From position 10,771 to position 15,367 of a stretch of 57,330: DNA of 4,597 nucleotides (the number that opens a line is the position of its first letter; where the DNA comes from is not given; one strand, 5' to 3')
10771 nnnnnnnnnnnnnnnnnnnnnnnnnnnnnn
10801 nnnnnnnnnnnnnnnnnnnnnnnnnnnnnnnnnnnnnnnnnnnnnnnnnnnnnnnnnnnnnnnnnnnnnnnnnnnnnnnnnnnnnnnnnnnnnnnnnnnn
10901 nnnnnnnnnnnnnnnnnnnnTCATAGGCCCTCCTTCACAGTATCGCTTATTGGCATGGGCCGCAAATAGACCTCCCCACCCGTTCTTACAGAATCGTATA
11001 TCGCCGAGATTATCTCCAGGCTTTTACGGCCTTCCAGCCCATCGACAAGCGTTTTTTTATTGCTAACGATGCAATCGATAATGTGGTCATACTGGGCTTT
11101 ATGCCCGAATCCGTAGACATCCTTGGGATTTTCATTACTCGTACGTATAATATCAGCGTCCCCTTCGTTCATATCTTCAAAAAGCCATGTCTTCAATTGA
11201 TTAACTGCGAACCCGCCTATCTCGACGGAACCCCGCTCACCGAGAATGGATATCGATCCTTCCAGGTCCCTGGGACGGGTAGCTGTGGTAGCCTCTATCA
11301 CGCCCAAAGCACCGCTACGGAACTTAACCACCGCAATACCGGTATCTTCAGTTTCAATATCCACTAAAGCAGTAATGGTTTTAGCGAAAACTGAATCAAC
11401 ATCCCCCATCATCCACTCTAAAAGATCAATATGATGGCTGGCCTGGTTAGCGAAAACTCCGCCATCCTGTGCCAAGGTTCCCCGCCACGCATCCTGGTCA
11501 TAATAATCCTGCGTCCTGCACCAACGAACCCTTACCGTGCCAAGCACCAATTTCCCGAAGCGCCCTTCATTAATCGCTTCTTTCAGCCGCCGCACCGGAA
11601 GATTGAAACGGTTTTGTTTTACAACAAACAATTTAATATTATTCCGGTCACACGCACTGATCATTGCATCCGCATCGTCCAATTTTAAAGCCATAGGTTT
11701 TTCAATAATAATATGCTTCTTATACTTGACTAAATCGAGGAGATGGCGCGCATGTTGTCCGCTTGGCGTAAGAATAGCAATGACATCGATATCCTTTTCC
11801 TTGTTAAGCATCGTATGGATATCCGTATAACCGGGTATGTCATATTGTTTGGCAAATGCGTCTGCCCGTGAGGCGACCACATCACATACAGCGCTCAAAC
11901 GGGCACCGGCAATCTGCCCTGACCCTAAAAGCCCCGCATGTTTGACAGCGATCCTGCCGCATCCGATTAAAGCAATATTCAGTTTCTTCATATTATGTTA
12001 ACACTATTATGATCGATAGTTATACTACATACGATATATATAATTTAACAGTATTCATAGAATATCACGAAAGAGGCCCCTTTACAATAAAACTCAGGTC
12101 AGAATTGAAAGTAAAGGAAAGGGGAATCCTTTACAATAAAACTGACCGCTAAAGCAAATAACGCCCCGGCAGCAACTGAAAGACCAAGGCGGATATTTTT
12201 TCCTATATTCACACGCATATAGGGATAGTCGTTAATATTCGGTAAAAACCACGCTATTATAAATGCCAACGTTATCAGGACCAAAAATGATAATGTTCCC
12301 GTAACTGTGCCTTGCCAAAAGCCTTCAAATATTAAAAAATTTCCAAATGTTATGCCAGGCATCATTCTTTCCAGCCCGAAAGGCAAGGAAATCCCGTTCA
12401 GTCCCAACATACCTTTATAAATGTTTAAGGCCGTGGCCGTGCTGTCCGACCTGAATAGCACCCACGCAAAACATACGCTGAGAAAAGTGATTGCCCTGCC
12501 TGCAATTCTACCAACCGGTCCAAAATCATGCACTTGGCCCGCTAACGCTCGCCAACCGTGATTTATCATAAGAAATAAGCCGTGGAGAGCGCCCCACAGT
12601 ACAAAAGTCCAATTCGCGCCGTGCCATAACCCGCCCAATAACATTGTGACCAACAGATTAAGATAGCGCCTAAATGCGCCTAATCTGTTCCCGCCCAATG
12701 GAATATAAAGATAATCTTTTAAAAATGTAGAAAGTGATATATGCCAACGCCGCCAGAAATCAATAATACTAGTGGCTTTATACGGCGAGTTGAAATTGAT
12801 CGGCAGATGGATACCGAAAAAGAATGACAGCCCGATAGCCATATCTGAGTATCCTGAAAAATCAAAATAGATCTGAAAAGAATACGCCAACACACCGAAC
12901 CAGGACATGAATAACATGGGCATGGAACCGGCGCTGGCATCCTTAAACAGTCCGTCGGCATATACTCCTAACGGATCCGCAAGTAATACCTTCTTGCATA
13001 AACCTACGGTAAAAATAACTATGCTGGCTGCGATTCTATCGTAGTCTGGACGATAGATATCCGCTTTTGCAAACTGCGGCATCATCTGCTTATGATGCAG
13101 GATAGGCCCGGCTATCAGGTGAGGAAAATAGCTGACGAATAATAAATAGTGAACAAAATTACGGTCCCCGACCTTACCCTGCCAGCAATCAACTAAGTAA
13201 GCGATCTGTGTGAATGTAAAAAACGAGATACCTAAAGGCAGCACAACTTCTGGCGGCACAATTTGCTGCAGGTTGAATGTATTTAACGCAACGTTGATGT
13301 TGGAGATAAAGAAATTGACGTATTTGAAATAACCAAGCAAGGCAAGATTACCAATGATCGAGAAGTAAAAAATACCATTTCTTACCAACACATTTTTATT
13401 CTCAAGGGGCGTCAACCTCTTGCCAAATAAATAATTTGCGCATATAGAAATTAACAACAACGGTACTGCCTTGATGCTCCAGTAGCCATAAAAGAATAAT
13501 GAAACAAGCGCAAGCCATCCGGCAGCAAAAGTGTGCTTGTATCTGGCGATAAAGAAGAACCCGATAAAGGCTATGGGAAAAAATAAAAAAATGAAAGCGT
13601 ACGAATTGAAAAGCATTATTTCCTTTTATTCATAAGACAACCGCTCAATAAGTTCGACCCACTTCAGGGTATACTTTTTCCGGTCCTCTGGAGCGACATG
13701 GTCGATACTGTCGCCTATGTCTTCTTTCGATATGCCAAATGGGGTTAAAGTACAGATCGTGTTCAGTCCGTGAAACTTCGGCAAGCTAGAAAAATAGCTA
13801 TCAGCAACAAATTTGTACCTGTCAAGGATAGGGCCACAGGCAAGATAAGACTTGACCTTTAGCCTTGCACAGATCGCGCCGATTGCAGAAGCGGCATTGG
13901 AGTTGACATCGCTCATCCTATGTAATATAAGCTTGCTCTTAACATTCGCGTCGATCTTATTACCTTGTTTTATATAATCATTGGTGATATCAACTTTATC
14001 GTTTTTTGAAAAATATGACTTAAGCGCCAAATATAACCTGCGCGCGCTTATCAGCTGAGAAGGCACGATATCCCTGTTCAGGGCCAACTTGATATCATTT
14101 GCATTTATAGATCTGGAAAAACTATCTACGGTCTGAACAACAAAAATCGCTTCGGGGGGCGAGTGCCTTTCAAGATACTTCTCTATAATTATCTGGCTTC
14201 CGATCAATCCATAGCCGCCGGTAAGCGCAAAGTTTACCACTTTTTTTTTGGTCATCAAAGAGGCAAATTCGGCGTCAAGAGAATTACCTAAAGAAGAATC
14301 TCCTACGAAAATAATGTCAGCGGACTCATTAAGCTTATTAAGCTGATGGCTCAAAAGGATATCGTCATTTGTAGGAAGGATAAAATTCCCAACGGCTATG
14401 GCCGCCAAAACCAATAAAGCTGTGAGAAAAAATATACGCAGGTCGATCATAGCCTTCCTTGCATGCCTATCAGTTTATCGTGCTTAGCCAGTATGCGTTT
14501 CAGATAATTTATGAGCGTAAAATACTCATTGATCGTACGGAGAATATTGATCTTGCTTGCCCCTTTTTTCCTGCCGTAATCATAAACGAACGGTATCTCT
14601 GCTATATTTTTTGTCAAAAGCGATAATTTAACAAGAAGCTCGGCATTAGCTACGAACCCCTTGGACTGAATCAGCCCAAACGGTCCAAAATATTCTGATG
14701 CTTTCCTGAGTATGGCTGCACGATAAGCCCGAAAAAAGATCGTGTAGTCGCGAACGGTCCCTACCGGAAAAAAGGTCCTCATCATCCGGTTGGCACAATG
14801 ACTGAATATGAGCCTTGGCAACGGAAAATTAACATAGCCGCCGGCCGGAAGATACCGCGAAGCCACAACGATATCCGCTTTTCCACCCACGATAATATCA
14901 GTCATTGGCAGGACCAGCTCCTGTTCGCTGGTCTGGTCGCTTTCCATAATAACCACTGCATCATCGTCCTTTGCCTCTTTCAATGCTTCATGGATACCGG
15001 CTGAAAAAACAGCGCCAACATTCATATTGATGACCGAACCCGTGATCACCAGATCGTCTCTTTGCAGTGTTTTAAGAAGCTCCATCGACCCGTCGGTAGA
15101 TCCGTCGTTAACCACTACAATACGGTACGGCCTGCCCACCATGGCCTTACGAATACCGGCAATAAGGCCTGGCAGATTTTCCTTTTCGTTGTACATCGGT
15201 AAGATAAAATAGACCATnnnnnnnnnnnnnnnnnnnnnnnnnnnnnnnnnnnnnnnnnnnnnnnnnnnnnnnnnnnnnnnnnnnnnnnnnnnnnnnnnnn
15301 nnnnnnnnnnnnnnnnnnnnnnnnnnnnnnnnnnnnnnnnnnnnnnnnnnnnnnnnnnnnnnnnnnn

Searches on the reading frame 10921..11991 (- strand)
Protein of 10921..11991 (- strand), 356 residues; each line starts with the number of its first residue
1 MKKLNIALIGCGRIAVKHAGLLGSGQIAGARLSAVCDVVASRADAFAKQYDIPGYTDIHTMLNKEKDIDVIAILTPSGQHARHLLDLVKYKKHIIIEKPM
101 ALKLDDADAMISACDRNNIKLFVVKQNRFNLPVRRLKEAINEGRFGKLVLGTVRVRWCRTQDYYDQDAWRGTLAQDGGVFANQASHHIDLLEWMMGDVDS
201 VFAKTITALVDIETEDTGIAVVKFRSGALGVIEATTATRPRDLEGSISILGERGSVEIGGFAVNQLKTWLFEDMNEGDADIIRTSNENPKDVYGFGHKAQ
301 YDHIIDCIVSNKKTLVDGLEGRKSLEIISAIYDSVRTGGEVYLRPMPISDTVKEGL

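Call 10: search_protein_families(library=pfam, proteins=[window:10921-11991:-], max_evalue=0.00001)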
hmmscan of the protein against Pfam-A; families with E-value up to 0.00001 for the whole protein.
window:10921-11991:- (356 aa): 3 families
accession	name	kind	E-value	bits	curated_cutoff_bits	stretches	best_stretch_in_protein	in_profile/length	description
PF02894.22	GFO_IDH_MocA_C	-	3e-28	99.6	22.9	1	137-341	1-216/218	Oxidoreductase family, C-terminal alpha/beta domain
PF22725.1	GFO_IDH_MocA_C3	-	3.2e-28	98.7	27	1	133-257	1-124/124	GFO/IDH/MocA C-terminal domain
PF01408.29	GFO_IDH_MocA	-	7.8e-25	88.3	24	1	4-123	1-118/120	Oxidoreductase family, NAD-binding Rossmann fold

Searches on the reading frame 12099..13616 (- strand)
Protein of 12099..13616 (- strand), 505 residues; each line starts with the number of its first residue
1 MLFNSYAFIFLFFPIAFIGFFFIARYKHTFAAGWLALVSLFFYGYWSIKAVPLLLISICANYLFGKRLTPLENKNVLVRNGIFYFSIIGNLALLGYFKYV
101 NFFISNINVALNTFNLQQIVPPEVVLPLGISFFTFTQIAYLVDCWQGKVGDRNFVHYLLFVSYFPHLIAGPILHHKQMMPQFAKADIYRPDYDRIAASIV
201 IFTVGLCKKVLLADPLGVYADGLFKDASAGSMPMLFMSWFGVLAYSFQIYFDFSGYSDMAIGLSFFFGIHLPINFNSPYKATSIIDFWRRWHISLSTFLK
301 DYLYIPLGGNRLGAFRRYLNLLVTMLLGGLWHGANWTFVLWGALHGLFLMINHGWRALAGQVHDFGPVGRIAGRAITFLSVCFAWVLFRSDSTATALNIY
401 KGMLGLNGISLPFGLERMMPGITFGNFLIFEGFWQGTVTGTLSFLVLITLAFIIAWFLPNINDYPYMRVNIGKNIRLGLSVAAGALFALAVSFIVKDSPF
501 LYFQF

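Call 9: search_protein_families(library=pfam, proteins=[window:12099-13616:-], max_evalue=0.00001)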
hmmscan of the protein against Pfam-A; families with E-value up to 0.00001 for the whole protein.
window:12099-13616:- (505 aa): 2 families
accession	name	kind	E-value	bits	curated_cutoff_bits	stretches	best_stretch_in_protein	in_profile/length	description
PF03062.24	MBOAT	-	1.2e-37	130.5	27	1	147-360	74-302/337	MBOAT, membrane-bound O-acyltransferase family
PF13813.11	MBOAT_2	-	2.4e-06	28.2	25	1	273-335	3-67/85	Membrane bound O-acyl transferase family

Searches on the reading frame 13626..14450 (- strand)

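Call 9: search_protein_families(library=pfam, proteins=[window:13626-14450:-], max_evalue=0.00001)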
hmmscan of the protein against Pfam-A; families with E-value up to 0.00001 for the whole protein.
window:13626-14450:- (274 aa): 0 families

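Call 57: search_protein_families(library=pfam, proteins=[window:13626-14450:-], max_evalue=0.05)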
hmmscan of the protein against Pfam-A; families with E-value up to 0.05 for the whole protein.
window:13626-14450:- (274 aa): 1 family
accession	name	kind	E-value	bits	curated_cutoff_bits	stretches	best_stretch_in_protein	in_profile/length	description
PF22363.1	MrkH_YcgR_like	-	0.011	16.6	27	0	142-179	30-67/97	MrkH-like, YcgR-like domain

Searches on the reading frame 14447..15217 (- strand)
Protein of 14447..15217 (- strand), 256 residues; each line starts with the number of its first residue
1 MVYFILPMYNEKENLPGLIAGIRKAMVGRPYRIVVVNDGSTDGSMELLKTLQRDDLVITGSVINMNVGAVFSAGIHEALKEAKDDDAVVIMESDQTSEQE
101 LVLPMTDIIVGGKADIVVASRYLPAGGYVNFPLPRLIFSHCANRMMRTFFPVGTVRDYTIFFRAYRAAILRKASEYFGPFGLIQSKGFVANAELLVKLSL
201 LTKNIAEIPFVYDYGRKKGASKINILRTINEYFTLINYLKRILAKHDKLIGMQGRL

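Call 9: search_protein_families(library=pfam, proteins=[window:14447-15217:-], max_evalue=0.00001)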
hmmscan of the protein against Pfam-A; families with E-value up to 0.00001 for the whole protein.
window:14447-15217:- (256 aa): 1 family
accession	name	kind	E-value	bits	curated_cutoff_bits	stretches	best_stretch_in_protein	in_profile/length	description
PF00535.33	Glycos_transf_2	-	4.8e-17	62.8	23.3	1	4-171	2-165/168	Glycosyl transferase family 2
